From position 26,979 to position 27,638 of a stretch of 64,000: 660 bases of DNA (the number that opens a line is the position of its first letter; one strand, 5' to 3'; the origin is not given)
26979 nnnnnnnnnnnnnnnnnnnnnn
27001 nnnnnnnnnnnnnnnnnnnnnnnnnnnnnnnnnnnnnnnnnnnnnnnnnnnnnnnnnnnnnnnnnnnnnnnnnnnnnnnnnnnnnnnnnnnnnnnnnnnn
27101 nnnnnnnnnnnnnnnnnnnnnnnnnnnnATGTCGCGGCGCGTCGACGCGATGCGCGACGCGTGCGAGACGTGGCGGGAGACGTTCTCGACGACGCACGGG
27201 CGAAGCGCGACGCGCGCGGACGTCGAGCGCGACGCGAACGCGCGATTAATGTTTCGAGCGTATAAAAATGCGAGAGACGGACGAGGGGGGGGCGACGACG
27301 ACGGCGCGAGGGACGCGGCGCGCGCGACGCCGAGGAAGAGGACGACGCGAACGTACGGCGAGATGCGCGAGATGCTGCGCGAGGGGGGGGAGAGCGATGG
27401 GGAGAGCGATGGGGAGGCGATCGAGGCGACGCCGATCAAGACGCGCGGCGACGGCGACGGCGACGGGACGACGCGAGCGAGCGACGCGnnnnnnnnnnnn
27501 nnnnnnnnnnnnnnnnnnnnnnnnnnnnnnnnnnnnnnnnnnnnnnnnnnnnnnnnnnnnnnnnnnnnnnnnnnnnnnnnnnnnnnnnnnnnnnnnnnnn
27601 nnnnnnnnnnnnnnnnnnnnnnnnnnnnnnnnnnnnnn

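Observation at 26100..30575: Checkpoint clamp subunit HUS1 and RECQL4-type helicase share one 78-bp bidirectional promoter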

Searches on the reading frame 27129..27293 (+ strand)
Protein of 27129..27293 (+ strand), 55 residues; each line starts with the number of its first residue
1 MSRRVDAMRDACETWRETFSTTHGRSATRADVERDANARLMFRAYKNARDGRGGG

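Call 78: search_solved_structures(query=A4, max_evalue=10, show_alignments=2)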
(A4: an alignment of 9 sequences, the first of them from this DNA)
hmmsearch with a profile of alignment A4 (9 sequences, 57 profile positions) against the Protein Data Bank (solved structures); distinct sequences matched with E-value up to 10: 2.
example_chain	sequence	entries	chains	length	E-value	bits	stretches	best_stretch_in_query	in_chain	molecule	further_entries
2kmu_A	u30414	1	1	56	1.3e-13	53.5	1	4-53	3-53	ATP-dependent DNA helicase Q4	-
6egc_A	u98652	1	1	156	0.032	17.1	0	36-56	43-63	SC_2L4HC2_23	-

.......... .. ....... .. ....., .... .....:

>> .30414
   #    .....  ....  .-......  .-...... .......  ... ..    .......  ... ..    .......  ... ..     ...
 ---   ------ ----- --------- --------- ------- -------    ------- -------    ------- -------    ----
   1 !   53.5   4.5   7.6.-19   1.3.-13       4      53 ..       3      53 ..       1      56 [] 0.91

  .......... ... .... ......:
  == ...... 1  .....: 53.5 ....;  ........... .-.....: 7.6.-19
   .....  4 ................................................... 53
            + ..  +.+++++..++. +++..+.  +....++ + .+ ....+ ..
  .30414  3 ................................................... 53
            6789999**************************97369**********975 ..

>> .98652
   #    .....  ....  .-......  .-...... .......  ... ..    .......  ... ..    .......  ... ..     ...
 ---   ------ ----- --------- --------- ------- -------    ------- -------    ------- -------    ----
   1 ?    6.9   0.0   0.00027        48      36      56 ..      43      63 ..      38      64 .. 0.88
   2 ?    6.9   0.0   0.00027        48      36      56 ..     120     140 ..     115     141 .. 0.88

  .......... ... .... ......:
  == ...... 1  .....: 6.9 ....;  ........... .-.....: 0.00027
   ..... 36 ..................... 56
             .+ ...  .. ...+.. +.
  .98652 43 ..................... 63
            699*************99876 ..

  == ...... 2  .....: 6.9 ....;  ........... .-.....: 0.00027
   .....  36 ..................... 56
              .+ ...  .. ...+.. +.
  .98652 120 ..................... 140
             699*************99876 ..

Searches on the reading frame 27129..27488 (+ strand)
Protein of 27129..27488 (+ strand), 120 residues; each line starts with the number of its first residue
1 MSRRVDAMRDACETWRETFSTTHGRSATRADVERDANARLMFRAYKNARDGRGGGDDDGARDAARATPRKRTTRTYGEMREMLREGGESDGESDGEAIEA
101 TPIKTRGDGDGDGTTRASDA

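Call 9: search_solved_structures(query=window:27129-27449:+, max_evalue=10, show_alignments=2)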
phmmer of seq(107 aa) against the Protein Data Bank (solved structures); distinct sequences matched with E-value up to 10: 3.
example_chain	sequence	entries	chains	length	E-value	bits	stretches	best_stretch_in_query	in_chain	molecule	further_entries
7bqm_A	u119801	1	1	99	0.55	14.3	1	33-93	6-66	Chantal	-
1k1g_A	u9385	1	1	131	0.86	13.6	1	25-88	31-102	SF1-Bo isoform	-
6xyw_Bj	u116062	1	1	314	0.99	13.4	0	65-104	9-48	Probable ribosomal protein S11, mitochondrial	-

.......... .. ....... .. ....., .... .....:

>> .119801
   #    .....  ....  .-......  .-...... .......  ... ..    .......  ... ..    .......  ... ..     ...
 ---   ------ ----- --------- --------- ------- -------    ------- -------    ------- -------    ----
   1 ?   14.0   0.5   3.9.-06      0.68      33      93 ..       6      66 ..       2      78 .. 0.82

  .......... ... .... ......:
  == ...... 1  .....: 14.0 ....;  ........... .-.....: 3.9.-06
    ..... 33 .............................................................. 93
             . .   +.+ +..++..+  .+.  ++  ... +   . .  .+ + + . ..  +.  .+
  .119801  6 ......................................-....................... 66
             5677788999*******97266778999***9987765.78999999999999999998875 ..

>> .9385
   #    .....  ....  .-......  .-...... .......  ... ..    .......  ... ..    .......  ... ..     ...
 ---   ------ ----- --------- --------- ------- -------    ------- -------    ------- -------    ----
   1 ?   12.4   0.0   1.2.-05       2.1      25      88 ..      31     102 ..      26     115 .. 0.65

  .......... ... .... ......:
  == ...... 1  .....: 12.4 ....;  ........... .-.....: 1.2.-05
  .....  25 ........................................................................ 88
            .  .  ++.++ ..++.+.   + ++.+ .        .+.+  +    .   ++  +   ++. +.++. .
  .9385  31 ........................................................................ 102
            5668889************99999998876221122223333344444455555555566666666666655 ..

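Call 46: search_protein_families(library=pfam, proteins=[window:27129-27488:+], max_evalue=10)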
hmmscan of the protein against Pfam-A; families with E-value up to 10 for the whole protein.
window:27129-27488:+ (120 aa): 2 families
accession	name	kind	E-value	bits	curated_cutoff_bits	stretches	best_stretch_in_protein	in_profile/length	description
PF11719.13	Drc1-Sld2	-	0.0038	17.4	28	1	11-73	7-70/416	DNA replication and checkpoint protein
PF12423.13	KIF1B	-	0.014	16.1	22.2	1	2-27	2-27/46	Kinesin protein 1B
